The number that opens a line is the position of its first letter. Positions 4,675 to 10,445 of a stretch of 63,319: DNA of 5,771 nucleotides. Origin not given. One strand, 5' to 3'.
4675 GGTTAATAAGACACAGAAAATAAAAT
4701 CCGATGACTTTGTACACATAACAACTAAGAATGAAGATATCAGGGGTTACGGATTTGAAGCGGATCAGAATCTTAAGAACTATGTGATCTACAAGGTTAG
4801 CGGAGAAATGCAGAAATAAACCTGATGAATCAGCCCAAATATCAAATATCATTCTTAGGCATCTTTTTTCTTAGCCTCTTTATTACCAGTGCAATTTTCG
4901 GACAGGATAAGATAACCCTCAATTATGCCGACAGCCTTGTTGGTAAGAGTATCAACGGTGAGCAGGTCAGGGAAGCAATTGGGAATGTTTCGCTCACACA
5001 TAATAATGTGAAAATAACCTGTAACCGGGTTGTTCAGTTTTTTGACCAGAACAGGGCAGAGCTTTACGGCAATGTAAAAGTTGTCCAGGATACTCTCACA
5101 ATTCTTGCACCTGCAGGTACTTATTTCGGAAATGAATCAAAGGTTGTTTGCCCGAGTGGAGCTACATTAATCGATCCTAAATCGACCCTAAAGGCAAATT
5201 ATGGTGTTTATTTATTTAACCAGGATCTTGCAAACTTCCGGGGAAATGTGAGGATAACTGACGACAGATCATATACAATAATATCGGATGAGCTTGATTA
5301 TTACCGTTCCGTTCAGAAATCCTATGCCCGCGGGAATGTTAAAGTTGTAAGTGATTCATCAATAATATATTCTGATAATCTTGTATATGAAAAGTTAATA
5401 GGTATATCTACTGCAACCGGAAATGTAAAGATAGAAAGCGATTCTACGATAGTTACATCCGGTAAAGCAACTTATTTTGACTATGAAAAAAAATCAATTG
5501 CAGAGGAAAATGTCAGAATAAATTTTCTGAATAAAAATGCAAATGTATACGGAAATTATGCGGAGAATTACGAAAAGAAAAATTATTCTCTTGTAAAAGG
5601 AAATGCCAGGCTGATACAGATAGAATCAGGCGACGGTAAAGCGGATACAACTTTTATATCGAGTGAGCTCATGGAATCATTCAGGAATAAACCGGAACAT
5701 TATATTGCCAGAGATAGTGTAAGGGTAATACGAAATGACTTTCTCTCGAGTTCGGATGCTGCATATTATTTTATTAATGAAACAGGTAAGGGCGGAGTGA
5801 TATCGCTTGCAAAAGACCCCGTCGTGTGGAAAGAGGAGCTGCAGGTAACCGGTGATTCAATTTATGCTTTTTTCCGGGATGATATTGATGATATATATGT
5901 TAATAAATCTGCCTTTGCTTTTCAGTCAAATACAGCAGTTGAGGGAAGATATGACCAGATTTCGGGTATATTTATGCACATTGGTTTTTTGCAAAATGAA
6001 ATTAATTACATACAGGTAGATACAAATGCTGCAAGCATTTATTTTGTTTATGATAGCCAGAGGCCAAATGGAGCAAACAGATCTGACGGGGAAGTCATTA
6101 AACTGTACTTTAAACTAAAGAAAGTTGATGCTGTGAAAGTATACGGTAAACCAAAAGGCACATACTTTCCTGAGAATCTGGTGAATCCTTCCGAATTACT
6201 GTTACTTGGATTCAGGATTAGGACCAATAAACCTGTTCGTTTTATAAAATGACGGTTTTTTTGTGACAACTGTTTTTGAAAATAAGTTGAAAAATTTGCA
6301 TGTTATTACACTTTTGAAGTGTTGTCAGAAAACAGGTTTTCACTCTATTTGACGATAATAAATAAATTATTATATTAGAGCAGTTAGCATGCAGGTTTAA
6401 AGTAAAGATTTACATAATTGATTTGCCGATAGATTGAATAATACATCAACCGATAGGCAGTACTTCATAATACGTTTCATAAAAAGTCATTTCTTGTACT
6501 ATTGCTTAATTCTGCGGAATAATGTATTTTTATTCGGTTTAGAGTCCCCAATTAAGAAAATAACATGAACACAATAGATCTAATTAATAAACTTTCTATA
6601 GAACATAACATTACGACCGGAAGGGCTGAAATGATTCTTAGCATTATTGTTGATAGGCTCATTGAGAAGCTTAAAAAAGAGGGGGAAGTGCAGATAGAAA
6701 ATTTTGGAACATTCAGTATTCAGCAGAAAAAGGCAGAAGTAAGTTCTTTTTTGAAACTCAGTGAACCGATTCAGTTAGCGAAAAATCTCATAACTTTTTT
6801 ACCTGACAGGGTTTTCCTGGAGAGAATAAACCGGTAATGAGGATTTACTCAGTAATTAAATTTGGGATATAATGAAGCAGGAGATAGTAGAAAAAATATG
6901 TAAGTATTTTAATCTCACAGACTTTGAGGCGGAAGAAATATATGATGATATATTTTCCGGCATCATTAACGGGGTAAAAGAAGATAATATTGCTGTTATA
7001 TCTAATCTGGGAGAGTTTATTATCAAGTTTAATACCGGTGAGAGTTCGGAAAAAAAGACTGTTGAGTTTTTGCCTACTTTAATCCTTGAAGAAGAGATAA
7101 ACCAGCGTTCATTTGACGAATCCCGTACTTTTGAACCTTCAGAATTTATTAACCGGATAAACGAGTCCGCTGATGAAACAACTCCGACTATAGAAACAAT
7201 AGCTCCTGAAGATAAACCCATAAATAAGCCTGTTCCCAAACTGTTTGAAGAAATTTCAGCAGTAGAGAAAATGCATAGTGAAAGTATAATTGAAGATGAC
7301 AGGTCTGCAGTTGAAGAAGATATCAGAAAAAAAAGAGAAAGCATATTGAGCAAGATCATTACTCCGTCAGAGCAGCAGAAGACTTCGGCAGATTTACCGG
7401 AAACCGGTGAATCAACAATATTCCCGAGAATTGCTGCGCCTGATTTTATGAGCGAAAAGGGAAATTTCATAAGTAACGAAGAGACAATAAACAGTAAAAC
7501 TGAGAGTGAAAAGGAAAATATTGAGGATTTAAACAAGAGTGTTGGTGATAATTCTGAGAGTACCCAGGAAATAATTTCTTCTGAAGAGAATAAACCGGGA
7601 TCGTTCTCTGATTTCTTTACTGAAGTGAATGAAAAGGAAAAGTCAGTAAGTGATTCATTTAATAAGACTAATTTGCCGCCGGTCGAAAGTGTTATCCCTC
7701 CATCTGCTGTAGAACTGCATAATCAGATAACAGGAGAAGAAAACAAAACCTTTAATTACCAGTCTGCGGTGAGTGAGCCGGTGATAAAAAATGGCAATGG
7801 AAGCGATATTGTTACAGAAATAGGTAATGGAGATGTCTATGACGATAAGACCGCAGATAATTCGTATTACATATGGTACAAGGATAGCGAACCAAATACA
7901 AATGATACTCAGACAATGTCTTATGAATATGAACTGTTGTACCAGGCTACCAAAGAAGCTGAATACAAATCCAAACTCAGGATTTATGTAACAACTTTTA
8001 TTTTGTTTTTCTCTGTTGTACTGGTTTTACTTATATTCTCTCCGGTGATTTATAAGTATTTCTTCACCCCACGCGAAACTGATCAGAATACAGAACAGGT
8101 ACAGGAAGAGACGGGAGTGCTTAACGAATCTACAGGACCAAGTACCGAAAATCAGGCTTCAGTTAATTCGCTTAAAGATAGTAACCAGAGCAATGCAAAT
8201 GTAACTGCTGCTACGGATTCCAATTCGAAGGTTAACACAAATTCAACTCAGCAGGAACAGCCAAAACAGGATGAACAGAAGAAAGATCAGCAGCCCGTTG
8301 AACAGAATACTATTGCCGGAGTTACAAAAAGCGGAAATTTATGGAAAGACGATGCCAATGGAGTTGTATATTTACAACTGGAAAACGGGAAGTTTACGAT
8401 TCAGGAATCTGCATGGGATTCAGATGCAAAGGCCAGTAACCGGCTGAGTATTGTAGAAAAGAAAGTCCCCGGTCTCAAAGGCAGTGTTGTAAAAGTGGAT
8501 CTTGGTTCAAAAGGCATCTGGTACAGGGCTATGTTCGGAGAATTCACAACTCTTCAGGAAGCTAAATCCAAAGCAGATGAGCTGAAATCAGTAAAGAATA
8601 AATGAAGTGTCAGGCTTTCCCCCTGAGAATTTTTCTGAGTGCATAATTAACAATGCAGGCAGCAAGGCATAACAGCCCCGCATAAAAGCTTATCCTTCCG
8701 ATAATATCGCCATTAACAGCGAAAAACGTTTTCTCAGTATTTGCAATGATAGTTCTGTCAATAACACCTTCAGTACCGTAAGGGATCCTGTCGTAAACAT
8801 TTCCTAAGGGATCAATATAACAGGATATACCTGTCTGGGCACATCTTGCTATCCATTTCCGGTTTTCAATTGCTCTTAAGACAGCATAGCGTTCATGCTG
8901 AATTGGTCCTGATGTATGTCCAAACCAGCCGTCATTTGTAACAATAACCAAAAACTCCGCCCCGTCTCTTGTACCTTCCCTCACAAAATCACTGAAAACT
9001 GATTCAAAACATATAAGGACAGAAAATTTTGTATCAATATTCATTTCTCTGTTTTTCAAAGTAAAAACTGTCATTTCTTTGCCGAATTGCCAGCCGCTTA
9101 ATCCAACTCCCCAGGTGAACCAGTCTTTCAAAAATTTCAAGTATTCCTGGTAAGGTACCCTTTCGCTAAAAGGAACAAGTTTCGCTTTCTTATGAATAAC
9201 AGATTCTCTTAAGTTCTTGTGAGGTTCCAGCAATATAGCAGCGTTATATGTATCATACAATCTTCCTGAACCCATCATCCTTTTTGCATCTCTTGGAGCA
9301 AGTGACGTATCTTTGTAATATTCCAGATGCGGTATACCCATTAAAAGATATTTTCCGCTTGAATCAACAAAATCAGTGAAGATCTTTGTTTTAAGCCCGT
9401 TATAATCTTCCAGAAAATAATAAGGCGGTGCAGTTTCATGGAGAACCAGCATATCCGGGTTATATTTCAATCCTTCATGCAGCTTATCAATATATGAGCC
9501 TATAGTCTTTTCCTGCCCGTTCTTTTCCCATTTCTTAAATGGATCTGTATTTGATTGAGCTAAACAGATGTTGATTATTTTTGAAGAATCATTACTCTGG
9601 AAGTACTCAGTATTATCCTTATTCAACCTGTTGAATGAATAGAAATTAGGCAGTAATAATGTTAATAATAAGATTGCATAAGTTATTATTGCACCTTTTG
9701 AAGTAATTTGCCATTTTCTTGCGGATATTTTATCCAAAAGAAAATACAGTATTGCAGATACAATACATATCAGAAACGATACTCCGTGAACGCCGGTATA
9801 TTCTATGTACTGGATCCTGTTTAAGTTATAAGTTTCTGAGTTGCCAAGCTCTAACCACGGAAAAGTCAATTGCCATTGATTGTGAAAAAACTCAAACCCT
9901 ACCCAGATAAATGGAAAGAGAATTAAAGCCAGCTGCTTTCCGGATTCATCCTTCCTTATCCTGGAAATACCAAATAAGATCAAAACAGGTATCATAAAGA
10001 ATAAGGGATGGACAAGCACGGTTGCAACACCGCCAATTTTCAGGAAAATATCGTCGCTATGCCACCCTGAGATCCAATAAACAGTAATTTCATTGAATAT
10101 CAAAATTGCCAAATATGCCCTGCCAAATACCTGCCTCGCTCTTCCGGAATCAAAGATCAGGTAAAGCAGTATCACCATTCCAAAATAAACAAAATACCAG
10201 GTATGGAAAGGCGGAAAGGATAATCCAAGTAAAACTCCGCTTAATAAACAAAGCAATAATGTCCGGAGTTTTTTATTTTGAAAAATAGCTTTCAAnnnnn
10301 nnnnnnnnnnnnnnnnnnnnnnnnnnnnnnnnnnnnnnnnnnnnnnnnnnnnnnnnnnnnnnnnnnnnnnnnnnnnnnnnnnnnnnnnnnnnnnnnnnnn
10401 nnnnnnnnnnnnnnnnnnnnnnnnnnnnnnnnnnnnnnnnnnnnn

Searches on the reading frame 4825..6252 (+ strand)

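Call 19: search_protein_families(library=pfam, proteins=[window:4825-6252:+], max_evalue=0.00001)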
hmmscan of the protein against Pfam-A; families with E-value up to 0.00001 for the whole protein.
window:4825-6252:+ (475 aa): 2 families
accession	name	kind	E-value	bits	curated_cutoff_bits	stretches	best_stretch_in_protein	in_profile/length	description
PF13100.11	OstA_2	-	1.8e-16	60.6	21.2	1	28-107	2-82/158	OstA-like protein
PF03968.19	LptD_N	-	8.4e-07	29.7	20.4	0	181-265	2-95/113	LptA/(LptD N-terminal domain) LPS transport protein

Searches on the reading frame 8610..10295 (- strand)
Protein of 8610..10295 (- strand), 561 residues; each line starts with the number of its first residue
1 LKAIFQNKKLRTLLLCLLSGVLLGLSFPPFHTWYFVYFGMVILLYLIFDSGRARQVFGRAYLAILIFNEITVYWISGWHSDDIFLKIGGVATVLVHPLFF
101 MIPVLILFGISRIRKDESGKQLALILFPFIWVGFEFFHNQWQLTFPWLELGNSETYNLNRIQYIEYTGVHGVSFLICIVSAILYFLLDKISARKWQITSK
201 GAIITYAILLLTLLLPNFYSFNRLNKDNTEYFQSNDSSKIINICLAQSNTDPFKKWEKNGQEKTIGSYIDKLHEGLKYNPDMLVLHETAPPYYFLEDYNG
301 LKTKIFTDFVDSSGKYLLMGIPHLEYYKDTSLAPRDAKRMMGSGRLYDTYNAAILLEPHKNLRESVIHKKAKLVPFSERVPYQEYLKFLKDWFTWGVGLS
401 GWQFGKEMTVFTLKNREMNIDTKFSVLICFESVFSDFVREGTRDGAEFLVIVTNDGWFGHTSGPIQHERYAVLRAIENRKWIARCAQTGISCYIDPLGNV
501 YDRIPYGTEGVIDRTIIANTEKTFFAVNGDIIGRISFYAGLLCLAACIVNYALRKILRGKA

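Call 19: search_protein_families(library=pfam, proteins=[window:8610-10295:-], max_evalue=0.00001)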
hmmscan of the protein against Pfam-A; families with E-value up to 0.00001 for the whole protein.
window:8610-10295:- (561 aa): 2 families
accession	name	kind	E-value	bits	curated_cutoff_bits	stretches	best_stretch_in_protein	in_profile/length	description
PF20154.4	LNT_N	-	7.5e-30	104.7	27.1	1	19-181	1-158/159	Apolipoprotein N-acyltransferase N-terminal domain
PF00795.27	CN_hydrolase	-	1.2e-20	74.4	23.2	1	254-516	10-246/256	Carbon-nitrogen hydrolase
